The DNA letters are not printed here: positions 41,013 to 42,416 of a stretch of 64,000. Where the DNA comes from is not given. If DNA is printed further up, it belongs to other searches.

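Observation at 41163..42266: ClpX homolog lacking the zinc-binding N-domain, with an IGF-like (VGF) loop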

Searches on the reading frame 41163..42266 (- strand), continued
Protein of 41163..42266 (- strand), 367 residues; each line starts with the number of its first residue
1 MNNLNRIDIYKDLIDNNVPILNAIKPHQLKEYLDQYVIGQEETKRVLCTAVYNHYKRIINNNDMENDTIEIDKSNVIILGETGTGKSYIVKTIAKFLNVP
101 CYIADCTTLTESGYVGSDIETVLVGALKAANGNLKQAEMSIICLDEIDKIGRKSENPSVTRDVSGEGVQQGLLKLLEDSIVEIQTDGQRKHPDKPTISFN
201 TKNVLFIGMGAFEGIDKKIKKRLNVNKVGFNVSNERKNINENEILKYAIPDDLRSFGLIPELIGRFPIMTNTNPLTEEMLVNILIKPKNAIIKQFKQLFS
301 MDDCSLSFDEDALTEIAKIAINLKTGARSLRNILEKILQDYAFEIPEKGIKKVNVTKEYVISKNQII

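Call 19: get_annotated_region(hit=H34, flank=6000)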
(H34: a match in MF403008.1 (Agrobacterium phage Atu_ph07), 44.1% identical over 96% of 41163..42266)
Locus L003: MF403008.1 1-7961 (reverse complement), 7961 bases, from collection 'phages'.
description: Agrobacterium phage Atu_ph07, complete genome.
organism: Agrobacterium phage Atu_ph07 (NCBI taxid 2024264)
taxonomy: Viruses; Duplodnaviria; Heunggongvirae; Uroviricota; Caudoviricetes; Polybotosvirus; Polybotosvirus Atuph07
host: Agrobacterium tumefaciens C58; source: -; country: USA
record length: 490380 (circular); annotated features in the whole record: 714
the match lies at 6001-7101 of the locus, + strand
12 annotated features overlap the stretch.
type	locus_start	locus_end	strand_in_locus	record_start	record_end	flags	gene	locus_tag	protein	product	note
CDS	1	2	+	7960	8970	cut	-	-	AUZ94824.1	hypothetical protein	-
CDS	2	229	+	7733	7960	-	-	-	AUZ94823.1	hypothetical protein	-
CDS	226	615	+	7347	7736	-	-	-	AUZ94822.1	hypothetical protein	-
CDS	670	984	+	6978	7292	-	-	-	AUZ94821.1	hypothetical protein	-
CDS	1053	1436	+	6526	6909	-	-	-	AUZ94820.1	hypothetical protein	-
CDS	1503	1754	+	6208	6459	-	-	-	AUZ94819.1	hypothetical protein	-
CDS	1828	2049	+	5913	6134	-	-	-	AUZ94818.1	hypothetical protein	-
CDS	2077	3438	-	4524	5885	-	-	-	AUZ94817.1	topoisomerase IV subunit A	-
CDS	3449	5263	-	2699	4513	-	-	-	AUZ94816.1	DNA topoisomerase large subunit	-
CDS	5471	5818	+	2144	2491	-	-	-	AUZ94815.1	hypothetical protein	-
CDS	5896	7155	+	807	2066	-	-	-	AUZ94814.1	ATP-dependent Clp protease ATP-binding subunit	-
CDS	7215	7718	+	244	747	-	-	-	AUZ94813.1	translation initiation factor 3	-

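Call 20: get_annotated_region(hit=H39, flank=5000)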
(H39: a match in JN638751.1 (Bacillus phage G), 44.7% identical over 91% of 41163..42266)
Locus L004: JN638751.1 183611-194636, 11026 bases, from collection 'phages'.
description: Bacillus phage G, complete genome.
organism: Bacillus phage G (NCBI taxid 2884420)
taxonomy: Viruses; Duplodnaviria; Heunggongvirae; Uroviricota; Caudoviricetes; Donellivirus; Donellivirus gee
host: Bacillus megaterium str. ATCC 43725; source: soil; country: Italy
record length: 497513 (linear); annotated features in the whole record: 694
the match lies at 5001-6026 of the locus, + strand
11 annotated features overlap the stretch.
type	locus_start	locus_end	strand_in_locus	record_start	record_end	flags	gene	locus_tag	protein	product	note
CDS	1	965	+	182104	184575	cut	254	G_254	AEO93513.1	gp254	DNA gyrase subunit A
CDS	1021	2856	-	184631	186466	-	255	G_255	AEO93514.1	gp255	-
CDS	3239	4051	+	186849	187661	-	256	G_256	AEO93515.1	gp256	-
CDS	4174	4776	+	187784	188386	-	257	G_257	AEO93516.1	gp257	ClpP-like protease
CDS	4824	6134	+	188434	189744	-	258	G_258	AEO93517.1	gp258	ClpX-like ATP binding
CDS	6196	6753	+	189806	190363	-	259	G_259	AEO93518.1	gp259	-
CDS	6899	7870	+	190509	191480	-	260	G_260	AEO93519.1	gp260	putative phosphoesterase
CDS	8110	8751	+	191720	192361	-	261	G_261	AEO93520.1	gp261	-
CDS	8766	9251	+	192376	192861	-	262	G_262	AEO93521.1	gp262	MgtC/SapB transporter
CDS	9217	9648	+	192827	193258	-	263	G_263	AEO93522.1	gp263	-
CDS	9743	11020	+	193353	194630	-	264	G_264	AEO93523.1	gp264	putative kinase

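Call 21: get_annotated_region(hit=H2, flank=4000)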
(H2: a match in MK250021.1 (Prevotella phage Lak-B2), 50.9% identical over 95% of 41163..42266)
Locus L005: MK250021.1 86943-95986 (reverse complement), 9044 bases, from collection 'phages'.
description: MAG: Prevotella phage Lak-B2, complete genome.
organism: Prevotella phage Lak-B2 (NCBI taxid 2491284)
taxonomy: Viruses; Duplodnaviria; Heunggongvirae; Uroviricota; Caudoviricetes
host: Prevotella sp.; source: baboon feces; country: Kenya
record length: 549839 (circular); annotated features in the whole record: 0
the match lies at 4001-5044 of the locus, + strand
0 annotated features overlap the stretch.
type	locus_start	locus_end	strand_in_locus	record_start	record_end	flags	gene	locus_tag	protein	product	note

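Call 22: get_annotated_region(hit=H7, flank=3000)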
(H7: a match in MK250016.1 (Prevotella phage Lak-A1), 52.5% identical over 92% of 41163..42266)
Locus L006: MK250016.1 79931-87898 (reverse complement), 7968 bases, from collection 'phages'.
description: MAG: Prevotella phage Lak-A1, complete genome.
organism: Prevotella phage Lak-A1 (NCBI taxid 2491281)
taxonomy: Viruses; Duplodnaviria; Heunggongvirae; Uroviricota; Caudoviricetes
host: Prevotella sp.; source: human feces; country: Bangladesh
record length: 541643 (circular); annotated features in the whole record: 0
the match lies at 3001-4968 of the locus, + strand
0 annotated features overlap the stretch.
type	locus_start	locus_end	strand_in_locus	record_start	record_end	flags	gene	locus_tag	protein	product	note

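Call 24: find_related_loci(query=window:41163-42266:-, collection=viral_contigs, flank=10000)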
Query window:41163-42266:- (367 aa) in viral_contigs; peptide patterns used: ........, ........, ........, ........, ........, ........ (x = any residue, [..] = any of these).
28 stretches matched a pattern; 17 encode a relative of the query (tblastn E <= 1e-3); 17 distinct loci.
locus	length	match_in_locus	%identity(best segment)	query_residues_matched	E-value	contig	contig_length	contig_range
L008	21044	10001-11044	51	15-363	1e-105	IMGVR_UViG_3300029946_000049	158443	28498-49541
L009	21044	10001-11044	51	15-363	1e-105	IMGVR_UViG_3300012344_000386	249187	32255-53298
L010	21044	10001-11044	51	15-363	1e-105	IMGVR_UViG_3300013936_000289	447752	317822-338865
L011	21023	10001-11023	48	24-360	4e-100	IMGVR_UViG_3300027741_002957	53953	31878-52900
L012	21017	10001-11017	51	26-360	6e-99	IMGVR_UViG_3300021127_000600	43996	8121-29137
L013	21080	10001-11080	48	9-365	3e-98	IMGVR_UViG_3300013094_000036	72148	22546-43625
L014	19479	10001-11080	48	9-365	3e-98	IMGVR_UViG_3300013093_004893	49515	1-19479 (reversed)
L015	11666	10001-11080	48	9-365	8e-98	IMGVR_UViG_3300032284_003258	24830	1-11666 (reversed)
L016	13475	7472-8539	48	8-360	2e-96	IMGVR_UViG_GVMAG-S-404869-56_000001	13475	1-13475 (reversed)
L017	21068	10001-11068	48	8-360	2e-96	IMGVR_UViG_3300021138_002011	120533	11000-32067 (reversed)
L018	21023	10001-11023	52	25-363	3e-108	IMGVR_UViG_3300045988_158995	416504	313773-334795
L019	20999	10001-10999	47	26-360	3e-91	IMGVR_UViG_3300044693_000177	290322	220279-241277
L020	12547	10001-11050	43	25-360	3e-90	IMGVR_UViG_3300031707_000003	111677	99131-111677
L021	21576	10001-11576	51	25-363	2e-84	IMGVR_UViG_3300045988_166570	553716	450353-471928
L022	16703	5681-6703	52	25-363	4e-108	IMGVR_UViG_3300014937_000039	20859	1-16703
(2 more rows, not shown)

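Call 32: find_encoding_contigs(protein=P0005, flank=10000, max_places=1)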
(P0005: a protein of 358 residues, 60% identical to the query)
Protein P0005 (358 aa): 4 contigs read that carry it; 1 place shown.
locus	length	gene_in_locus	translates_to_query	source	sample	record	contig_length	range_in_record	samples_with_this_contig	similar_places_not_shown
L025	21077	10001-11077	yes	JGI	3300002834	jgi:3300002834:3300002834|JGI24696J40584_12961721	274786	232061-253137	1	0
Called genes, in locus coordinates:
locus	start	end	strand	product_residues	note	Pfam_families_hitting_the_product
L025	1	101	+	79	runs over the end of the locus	-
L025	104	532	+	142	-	-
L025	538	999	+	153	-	-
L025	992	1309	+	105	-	-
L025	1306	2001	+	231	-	PF06941:NT5C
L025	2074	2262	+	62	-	-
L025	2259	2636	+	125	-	-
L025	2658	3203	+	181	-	-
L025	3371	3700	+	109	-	-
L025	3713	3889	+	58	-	-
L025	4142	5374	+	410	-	-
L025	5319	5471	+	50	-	-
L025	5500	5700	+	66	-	-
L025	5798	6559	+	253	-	-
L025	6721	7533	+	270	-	PF02463:SMC_N (faint), PF13476:AAA_23 (weak), PF00005:ABC_tran (faint), PF13304:AAA_21 (faint)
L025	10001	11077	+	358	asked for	PF00493:MCM, PF00004:AAA, PF01078:Mg_chelatase (faint), PF07724:AAA_2, PF07728:AAA_5 (weak), PF10431:ClpB_D2-small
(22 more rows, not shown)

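Call 33: find_encoding_contigs(protein=P0013, flank=10000, max_places=1)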
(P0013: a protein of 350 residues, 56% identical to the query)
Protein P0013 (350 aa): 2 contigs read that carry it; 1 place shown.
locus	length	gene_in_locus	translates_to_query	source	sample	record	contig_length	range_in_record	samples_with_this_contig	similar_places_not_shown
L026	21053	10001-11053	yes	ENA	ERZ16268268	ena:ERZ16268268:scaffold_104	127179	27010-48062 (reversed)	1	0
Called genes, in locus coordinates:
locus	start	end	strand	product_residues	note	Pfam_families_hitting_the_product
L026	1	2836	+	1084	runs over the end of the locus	PF12775:AAA_7 (faint), PF05203:Hom_end_hint, PF17871:AAA_lid_9, PF00158:Sigma54_activat (weak), PF00004:AAA, PF07724:AAA_2, PF07728:AAA_5, PF10431:ClpB_D2-small, +3 more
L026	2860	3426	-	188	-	PF18823:InPase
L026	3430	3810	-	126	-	-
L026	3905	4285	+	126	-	PF19174:DUF5856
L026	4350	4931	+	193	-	-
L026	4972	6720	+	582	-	PF04851:ResIII, PF13604:AAA_30 (faint), PF00580:UvrD-helicase, PF01443:Viral_helicase1 (faint), PF13245:AAA_19, PF13361:UvrD_C, PF13538:UvrD_C_2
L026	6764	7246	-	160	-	-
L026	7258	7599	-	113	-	-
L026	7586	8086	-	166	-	-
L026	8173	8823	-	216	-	-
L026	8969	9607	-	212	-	PF00112:Peptidase_C1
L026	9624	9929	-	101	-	-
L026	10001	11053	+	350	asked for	PF00493:MCM, PF07724:AAA_2, PF00004:AAA, PF10431:ClpB_D2-small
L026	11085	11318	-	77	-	-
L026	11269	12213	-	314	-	-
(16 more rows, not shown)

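Call 34: find_encoding_contigs(protein=P0014, flank=10000, max_places=1)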
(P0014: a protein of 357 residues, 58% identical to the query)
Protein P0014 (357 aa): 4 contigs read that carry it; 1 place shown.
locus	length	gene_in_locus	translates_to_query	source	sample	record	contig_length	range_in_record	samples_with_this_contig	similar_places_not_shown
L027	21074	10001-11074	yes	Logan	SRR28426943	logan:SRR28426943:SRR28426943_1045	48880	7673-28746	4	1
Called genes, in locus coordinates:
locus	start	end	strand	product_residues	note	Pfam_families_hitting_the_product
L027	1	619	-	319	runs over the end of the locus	-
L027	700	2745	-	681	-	PF07230:Portal_T4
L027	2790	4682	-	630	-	PF03237:Terminase_6N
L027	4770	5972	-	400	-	-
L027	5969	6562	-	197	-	-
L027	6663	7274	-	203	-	-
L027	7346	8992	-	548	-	-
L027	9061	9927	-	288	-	-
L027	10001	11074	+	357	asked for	PF00493:MCM (weak), PF07724:AAA_2, PF00004:AAA, PF07728:AAA_5 (faint), PF10431:ClpB_D2-small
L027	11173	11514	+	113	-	-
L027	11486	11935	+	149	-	PF01981:PTH2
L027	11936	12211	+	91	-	-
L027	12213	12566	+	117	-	-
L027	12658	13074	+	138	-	-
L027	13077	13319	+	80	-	PF20600:ExoX-like_C (weak)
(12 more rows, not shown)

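Call 35: find_encoding_contigs(protein=P0018, flank=10000, max_places=1)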
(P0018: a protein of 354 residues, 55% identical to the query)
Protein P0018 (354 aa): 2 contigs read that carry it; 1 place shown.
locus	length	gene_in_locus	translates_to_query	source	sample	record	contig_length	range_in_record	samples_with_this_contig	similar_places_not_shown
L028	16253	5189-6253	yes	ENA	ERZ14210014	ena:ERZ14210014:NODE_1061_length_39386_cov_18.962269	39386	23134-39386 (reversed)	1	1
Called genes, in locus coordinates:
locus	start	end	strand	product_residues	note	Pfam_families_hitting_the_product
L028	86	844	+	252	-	-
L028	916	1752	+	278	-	PF01370:Epimerase, PF04321:RmlD_sub_bind, PF07993:NAD_binding_4 (faint), PF01073:3Beta_HSD, PF02719:Polysacc_synt_2, PF16363:GDP_Man_Dehyd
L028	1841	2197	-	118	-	-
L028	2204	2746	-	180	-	-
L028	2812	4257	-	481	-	-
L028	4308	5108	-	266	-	-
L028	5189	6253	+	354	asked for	PF00493:MCM, PF00004:AAA, PF07724:AAA_2, PF10431:ClpB_D2-small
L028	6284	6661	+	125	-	-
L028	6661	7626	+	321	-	PF21448:DNMK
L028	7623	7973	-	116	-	-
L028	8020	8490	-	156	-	PF01510:Amidase_2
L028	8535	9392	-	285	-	-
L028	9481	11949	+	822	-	PF00004:AAA, PF17871:AAA_lid_9, PF06309:Torsin (weak), PF00158:Sigma54_activat (weak), PF00004:AAA, PF07724:AAA_2, PF07728:AAA_5, PF10431:ClpB_D2-small, +7 more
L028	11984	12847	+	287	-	-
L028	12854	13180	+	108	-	-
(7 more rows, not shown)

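Call 45: find_encoding_contigs(protein=P0002, flank=10000, max_places=1)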
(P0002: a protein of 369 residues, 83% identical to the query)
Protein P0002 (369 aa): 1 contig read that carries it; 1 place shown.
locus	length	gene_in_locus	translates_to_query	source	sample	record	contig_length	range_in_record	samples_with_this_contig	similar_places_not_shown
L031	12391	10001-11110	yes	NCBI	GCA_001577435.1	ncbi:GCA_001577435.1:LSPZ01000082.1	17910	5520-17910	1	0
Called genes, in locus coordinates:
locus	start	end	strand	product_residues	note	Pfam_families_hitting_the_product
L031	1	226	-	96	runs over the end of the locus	-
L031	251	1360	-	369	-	-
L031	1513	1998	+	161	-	-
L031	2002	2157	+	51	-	-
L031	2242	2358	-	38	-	-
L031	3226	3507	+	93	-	-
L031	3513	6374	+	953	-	PF00580:UvrD-helicase, PF04851:ResIII (weak), PF13245:AAA_19, PF13604:AAA_30 (faint), PF14890:Intein_splicing, PF05203:Hom_end_hint (faint)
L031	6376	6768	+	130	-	-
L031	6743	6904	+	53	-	-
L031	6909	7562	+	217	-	-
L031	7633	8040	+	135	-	-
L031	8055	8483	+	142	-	PF01981:PTH2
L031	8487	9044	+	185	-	-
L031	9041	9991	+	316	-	PF05265:DUF723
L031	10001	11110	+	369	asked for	PF00493:MCM, PF07724:AAA_2, PF00004:AAA, PF07728:AAA_5 (faint), PF10431:ClpB_D2-small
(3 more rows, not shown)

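Call 52: list_cluster_members(proteins=[P0001, P0002, P0044, P0014, P0005])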
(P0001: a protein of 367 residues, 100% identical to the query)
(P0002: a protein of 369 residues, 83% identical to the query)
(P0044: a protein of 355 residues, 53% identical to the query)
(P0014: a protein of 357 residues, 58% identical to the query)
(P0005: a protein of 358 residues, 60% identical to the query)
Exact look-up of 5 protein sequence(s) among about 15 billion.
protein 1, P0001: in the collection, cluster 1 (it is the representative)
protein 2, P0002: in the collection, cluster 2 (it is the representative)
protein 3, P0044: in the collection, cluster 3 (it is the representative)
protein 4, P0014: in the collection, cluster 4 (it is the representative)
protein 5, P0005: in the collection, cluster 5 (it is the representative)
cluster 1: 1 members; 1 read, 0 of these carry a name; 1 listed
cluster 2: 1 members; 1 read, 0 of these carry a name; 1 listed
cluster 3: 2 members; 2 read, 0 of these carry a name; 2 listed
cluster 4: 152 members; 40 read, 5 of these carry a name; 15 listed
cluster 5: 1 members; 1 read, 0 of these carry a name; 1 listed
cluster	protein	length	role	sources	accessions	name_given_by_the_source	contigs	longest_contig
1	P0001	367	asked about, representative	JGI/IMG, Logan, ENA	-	-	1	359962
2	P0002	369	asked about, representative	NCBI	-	-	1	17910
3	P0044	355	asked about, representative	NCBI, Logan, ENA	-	-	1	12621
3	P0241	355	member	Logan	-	-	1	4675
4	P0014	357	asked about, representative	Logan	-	-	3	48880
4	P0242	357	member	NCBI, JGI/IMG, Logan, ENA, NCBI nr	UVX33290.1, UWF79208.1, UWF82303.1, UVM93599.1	MAG: protein of unknown function (DUF815) [Bacteriophage sp.] | ATP-dependent Clp protease ATP-binding subunit ClpX | MAG: protein of unknown function DUF815 [Bacteriophage sp.]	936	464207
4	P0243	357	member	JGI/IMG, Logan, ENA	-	ATP-dependent Clp protease ATP-binding subunit ClpX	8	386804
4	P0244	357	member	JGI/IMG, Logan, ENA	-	ATP-dependent Clp protease ATP-binding subunit ClpX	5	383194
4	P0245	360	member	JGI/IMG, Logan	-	ATP-dependent Clp protease ATP-binding subunit ClpX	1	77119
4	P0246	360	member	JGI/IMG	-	ATP-dependent Clp protease ATP-binding subunit ClpX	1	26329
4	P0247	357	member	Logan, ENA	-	-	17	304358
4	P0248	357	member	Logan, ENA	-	-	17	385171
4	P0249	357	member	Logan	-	-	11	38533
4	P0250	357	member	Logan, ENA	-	-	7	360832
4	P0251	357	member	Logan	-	-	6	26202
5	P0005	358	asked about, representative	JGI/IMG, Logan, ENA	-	-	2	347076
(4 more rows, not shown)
